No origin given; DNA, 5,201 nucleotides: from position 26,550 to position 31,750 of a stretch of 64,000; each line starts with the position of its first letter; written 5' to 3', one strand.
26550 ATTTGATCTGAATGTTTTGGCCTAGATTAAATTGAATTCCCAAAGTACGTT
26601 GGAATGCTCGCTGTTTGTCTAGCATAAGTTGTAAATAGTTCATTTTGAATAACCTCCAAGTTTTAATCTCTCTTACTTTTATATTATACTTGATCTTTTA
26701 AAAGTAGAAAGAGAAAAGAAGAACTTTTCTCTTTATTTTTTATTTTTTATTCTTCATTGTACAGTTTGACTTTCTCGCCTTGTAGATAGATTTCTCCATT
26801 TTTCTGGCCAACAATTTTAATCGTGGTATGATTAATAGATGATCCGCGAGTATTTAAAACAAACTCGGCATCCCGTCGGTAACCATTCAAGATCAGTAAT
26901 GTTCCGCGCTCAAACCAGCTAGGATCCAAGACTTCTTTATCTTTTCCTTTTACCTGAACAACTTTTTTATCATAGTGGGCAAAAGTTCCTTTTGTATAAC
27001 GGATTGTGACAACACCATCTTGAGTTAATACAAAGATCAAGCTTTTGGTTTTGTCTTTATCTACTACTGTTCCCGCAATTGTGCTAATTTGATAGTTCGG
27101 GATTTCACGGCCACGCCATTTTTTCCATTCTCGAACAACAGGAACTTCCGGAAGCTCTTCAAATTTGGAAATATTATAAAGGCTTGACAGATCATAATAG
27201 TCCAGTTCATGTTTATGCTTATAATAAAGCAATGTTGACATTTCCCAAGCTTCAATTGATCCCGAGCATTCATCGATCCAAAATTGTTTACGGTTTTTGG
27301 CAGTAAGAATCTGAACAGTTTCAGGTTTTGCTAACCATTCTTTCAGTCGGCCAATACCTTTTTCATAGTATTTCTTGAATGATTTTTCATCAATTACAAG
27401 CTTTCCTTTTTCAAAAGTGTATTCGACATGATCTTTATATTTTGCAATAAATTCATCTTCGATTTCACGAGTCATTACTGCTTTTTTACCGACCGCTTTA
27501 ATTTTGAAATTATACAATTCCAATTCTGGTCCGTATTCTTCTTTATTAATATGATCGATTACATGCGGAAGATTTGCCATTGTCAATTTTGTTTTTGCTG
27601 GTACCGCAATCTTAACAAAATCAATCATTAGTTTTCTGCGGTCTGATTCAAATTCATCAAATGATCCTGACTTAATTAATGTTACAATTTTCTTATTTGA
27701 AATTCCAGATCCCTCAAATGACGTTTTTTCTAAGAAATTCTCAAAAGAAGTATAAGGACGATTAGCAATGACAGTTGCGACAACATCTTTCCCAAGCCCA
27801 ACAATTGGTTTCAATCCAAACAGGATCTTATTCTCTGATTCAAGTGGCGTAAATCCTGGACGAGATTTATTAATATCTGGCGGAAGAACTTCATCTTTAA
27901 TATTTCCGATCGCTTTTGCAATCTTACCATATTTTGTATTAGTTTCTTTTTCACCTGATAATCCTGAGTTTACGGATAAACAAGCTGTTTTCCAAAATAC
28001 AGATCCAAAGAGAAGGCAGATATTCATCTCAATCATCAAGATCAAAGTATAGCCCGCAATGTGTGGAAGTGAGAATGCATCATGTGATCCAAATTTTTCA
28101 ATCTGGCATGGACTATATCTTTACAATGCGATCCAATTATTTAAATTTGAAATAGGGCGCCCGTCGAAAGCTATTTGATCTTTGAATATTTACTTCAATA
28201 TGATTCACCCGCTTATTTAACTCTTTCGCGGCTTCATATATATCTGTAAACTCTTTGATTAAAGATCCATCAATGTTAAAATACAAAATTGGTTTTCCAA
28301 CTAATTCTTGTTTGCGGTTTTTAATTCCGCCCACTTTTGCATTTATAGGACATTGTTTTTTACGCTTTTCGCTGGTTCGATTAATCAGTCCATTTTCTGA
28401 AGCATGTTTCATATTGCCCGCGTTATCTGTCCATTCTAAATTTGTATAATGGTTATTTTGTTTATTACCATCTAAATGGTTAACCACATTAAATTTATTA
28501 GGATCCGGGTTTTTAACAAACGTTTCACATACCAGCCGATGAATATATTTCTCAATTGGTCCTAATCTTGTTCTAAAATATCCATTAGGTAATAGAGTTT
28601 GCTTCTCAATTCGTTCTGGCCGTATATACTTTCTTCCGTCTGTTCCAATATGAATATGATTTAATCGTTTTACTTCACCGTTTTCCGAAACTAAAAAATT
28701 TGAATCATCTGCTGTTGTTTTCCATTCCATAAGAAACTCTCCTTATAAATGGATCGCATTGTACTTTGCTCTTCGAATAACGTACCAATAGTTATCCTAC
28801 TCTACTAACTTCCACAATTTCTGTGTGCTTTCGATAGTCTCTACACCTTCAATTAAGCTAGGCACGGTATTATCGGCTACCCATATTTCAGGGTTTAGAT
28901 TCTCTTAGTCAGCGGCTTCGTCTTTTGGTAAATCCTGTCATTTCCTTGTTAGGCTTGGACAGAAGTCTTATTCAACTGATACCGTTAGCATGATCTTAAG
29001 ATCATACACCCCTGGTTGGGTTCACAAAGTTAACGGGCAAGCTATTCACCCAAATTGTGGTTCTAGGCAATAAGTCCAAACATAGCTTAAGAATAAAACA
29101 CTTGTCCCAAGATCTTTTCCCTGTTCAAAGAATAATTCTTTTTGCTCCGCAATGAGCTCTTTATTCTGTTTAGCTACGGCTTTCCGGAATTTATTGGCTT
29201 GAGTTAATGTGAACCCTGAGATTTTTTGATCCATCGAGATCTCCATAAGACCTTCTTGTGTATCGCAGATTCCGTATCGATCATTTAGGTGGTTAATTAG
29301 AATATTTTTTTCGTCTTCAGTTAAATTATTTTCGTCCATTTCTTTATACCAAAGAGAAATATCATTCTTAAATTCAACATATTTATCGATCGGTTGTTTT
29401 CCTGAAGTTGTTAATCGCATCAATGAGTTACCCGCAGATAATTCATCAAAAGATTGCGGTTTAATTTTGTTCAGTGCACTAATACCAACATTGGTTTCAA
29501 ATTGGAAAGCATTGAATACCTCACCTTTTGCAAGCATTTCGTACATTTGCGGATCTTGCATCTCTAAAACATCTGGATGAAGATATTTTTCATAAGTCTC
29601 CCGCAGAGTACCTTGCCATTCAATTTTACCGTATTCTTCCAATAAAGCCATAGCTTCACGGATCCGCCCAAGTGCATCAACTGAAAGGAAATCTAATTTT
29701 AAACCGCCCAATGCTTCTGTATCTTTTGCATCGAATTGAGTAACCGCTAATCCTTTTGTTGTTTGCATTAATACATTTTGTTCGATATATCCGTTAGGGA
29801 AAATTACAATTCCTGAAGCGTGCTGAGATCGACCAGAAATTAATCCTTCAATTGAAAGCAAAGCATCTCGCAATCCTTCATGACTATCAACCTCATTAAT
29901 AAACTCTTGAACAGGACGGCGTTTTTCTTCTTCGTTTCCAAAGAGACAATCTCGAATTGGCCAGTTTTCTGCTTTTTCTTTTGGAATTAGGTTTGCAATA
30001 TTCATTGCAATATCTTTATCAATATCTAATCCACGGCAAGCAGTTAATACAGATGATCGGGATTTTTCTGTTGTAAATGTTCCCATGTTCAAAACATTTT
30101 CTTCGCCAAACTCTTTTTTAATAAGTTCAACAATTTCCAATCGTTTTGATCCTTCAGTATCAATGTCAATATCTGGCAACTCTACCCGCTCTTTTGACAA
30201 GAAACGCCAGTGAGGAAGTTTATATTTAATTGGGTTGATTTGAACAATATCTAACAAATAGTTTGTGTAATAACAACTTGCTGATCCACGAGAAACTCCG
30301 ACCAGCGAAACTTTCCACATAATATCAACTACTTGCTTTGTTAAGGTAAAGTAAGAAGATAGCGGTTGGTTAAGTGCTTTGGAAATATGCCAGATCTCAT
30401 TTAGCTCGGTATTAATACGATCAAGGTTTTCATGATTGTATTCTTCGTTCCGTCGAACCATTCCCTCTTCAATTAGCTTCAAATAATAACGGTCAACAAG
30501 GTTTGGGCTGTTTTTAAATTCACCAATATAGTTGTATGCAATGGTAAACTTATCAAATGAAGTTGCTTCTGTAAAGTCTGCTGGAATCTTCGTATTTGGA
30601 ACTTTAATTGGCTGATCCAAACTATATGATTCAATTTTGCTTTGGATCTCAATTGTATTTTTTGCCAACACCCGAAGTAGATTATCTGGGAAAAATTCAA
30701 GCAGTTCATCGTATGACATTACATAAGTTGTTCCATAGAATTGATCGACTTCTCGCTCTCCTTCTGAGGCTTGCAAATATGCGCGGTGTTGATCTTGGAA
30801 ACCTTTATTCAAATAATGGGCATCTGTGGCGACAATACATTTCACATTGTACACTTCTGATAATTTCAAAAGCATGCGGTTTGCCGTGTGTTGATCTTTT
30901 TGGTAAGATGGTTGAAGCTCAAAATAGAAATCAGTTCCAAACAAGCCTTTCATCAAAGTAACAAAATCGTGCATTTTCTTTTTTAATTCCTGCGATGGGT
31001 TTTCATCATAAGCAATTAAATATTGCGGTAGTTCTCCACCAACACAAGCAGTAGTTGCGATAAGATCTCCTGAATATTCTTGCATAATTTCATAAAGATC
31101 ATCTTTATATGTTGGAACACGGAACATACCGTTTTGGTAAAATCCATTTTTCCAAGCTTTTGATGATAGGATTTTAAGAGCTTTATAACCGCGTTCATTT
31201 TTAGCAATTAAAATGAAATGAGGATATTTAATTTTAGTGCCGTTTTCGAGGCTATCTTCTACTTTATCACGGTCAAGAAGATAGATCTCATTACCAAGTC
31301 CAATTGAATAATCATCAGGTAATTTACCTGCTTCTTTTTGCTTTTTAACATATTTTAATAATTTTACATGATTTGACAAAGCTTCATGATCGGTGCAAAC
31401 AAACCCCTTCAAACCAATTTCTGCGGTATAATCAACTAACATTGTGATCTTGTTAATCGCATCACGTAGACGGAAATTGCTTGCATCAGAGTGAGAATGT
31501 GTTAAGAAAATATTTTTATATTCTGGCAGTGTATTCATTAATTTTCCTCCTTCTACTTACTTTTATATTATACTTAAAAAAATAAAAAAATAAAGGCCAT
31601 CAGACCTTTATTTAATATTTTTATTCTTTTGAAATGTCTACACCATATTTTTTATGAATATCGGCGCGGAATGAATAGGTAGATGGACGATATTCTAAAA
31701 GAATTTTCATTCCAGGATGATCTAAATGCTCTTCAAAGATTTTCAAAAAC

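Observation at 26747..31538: DnaE-type (Pol III alpha) replicative polymerase interrupted by a group I intron with an HNH endonuclease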

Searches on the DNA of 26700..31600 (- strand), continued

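Call 14: search_rna_families(sources=[L001, L002, L003, L004], threshold=evalue, max_evalue=0.01, show_alignments=3)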
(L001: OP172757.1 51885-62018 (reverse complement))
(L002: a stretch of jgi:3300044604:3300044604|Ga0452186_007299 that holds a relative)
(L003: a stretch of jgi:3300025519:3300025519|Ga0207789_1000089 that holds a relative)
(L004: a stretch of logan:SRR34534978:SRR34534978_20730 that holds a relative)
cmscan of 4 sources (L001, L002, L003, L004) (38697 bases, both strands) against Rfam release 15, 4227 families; matches with E-value up to 0.01: 1.
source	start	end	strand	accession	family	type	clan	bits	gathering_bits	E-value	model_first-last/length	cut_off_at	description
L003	6511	6771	+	RF00028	Intron_gpI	Intron;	-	71.9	50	1.6e-16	1-253/253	no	Group I catalytic intron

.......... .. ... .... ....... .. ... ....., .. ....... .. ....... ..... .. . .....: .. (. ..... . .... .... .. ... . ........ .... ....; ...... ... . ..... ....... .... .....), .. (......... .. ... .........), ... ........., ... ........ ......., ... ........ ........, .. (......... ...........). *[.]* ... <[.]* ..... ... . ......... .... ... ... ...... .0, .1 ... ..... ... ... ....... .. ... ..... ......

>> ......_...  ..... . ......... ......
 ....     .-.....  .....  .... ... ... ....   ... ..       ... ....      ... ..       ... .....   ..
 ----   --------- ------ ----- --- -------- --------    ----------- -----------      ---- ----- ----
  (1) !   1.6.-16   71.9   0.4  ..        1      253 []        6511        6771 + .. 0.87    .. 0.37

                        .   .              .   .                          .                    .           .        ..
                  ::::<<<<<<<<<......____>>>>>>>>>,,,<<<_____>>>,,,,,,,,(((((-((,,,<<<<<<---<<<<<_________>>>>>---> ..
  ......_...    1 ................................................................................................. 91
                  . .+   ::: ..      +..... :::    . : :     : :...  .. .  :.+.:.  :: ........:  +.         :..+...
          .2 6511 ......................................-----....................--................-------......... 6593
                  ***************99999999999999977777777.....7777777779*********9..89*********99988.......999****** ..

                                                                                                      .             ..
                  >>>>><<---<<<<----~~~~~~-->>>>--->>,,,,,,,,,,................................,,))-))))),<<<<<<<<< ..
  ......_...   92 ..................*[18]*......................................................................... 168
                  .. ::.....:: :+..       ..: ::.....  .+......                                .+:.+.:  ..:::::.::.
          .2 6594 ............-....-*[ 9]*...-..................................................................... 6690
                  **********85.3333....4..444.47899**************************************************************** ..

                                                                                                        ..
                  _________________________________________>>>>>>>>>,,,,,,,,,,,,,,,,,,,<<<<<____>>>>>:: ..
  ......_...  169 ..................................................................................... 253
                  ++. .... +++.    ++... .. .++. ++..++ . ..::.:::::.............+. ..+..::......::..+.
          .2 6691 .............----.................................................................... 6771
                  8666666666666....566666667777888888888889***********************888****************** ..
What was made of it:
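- On Group I intron (Rfam RF00028): An ORF-less homologue at the same site (L003) scores 71.9 bits (call 14).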

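Call 45: search_rna_families(sources=[L058, L059, L057], threshold=evalue, max_evalue=0.001)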
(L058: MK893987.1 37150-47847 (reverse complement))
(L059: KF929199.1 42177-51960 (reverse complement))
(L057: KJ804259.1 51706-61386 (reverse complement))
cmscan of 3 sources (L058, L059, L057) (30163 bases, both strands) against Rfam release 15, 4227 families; matches with E-value up to 0.001: 0.
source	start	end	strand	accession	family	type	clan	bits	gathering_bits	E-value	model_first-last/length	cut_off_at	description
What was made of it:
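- Closest known: Staphylococcus phage vB_SepS_SEP9 DNA polymerase. Different: Rfam finds no match there at E <= 0.001 (call 45).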

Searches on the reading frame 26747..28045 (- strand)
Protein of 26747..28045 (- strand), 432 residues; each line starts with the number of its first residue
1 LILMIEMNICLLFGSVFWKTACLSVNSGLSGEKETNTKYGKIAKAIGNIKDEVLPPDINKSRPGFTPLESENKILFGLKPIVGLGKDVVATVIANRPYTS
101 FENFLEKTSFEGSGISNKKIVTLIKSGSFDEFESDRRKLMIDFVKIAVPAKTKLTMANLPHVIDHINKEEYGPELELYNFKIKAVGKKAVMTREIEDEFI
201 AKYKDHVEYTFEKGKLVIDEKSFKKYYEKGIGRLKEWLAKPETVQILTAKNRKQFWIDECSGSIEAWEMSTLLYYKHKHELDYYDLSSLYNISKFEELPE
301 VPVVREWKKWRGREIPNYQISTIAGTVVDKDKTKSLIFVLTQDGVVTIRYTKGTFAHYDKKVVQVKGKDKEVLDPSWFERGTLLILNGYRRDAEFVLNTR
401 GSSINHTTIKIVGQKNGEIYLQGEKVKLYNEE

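Call 6: search_protein_families(library=pfam, proteins=[window:26747-28045:-], max_evalue=0.01)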
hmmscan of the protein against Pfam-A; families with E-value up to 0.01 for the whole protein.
window:26747-28045:- (432 aa): 1 family
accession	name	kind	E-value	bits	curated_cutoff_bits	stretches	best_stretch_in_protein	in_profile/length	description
PF14579.12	HHH_6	-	1.9e-18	66.9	25.6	1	52-139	3-90/90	Helix-hairpin-helix motif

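Call 70: search_protein_families(library=phrogs, proteins=[window:26747-28045:-], max_evalue=0.00001)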
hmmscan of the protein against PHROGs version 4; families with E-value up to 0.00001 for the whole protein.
window:26747-28045:- (432 aa): 3 families
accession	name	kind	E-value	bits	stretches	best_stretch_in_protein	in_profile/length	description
phrog_20695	-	DNA, RNA and nucleotide metabolism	7e-103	345.8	1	4-425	1-438/440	DNA binding protein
phrog_12219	-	DNA, RNA and nucleotide metabolism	2.2e-85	288.6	1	2-412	391-810/823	DNA polymerase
phrog_405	-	DNA, RNA and nucleotide metabolism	5e-40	138.2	1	1-412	801-1094/1190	DNA polymerase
